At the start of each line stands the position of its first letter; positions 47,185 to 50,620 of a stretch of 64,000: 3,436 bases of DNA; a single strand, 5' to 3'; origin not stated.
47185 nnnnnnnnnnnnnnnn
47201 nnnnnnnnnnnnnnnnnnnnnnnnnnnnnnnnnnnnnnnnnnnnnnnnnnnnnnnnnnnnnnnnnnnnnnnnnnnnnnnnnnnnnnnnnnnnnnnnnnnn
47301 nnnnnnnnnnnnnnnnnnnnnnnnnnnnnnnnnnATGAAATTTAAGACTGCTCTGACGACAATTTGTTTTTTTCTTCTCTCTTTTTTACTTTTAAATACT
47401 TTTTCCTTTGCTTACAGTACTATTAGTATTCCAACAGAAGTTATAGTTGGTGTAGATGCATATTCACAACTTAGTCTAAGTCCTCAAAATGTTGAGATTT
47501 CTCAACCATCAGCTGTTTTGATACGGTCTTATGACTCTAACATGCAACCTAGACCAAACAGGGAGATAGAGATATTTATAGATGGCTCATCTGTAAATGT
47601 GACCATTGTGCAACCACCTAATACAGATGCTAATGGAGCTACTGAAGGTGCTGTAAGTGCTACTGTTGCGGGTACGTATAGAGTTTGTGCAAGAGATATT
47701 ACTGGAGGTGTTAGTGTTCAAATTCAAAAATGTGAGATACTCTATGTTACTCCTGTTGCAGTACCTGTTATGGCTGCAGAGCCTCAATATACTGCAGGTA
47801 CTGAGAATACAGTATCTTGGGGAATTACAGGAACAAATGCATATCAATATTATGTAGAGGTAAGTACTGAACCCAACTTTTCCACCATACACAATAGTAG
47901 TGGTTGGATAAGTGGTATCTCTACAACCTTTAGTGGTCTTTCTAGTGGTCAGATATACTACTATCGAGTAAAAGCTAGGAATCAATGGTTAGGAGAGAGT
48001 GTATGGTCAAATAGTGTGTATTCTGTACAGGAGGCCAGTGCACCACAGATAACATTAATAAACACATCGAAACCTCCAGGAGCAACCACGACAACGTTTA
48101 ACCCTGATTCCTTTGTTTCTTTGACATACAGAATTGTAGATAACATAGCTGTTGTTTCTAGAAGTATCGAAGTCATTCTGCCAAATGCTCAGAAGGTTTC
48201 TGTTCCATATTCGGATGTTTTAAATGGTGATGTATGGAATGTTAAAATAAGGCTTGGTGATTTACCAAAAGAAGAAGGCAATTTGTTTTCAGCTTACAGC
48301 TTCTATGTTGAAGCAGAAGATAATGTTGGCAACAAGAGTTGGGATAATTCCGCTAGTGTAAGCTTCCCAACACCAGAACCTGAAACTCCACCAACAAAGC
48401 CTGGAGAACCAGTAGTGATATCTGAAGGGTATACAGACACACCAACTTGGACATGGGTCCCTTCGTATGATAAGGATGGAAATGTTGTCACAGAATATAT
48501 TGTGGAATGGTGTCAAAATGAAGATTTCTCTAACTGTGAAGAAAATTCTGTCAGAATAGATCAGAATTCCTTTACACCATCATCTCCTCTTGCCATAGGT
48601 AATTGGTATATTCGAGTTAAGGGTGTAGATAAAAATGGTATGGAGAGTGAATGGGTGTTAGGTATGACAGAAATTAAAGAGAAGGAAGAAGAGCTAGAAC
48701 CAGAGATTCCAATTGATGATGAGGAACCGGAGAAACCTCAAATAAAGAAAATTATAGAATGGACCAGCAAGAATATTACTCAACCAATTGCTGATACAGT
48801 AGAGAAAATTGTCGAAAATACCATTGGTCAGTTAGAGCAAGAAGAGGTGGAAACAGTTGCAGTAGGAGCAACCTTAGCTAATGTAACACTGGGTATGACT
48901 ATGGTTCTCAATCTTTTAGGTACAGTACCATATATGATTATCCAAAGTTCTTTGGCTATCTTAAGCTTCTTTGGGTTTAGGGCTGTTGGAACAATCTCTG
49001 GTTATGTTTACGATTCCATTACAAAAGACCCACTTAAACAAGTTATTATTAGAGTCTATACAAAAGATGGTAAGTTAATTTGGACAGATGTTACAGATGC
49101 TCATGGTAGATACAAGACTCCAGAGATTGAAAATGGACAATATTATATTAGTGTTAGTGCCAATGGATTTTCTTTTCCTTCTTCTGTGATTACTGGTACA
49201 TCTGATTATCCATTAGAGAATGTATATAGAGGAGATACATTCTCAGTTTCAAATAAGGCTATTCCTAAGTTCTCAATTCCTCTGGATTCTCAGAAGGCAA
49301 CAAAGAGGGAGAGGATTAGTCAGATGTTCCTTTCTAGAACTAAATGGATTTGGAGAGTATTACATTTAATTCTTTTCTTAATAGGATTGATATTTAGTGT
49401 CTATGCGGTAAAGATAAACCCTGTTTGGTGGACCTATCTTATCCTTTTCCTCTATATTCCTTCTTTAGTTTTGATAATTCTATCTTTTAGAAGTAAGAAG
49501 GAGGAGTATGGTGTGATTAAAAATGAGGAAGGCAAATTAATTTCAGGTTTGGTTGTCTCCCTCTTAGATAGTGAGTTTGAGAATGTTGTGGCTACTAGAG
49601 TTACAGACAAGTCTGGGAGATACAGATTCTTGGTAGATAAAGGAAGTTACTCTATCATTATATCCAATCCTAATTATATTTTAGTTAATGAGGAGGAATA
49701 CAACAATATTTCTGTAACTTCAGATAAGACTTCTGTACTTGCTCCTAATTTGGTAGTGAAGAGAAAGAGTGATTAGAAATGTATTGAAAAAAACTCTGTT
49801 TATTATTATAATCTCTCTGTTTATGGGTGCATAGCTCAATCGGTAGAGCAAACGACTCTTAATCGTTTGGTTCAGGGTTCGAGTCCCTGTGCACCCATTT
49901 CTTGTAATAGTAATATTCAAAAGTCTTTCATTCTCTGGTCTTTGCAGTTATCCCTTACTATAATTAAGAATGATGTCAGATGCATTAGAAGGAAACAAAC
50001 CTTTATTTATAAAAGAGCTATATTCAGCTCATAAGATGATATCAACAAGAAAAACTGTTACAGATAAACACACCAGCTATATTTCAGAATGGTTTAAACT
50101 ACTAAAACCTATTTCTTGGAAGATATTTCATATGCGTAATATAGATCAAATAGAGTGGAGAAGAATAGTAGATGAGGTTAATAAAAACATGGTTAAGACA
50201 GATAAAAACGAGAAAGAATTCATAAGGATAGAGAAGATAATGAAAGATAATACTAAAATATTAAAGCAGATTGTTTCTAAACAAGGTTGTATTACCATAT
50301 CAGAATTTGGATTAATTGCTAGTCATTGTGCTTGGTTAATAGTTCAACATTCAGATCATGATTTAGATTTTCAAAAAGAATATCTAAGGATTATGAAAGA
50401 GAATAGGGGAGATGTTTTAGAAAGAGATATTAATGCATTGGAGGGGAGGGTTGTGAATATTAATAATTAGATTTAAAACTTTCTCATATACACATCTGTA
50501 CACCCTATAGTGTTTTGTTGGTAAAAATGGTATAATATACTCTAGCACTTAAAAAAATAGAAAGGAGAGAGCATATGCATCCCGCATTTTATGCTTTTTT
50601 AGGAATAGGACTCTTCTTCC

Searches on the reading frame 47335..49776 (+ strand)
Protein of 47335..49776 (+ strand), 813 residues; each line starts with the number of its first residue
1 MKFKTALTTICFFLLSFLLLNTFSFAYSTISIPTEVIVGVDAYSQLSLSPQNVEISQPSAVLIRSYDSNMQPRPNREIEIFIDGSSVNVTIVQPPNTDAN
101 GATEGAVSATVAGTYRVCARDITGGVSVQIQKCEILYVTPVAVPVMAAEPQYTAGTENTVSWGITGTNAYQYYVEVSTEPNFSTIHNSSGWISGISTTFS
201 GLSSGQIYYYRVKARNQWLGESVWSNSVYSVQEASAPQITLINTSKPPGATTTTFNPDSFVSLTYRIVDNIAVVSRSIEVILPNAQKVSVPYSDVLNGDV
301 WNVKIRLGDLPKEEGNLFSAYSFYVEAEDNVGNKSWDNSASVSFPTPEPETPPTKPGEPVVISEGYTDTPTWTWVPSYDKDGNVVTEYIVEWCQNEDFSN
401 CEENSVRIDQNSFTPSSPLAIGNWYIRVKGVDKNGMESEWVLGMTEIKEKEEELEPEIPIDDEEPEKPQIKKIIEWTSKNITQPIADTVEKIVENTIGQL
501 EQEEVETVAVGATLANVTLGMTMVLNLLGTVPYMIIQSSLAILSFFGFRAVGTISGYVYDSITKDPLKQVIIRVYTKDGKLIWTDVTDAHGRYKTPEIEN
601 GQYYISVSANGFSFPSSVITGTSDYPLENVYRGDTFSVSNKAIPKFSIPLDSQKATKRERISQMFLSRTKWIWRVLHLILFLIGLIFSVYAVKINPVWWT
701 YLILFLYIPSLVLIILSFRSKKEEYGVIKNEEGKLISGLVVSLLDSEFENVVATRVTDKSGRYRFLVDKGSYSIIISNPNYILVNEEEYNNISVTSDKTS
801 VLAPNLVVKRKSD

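Call 8: search_protein_families(library=pfam, proteins=[window:47335-49776:+])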
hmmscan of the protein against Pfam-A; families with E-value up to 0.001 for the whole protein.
window:47335-49776:+ (813 aa): 7 families
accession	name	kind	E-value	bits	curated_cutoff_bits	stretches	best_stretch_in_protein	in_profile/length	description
PF13620.12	CarboxypepD_reg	-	5.4e-17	62.4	32.3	2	553-613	1-60/82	Carboxypeptidase regulatory-like domain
PF17210.9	SdrD_B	-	1.1e-12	48.5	29.7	2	729-797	17-86/112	SdrD B-like domain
PF13715.12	CarbopepD_reg_2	-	2e-08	34.6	32.2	1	554-620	1-63/88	CarboxypepD_reg-like domain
PF17802.7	SpaA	-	1.5e-07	31.9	23.1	1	556-605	5-56/91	Prealbumin-like fold domain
PF02369.22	Big_1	-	1.3e-06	28.9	34.9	0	62-120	22-79/93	Bacterial Ig-like domain (group 1)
PF11974.14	bMG3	-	8e-06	26.2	34.9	0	564-598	25-59/103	Bacterial alpha-2-macroglobulin MG3 domain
PF22902.2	NOMO1-like_9th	-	7.9e-05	22.8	27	0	564-614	10-62/75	BOS complex subunit NOMO1-like, beta sandwich domain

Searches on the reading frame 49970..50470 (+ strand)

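Call 8: search_protein_families(library=pfam, proteins=[window:49970-50470:+])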
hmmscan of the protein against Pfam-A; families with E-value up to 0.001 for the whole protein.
window:49970-50470:+ (166 aa): 1 family
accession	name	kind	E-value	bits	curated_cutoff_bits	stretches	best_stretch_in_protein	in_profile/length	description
PF20329.3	DUF6624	-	0.00011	22.2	27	1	86-145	36-94/173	Family of unknown function (DUF6624)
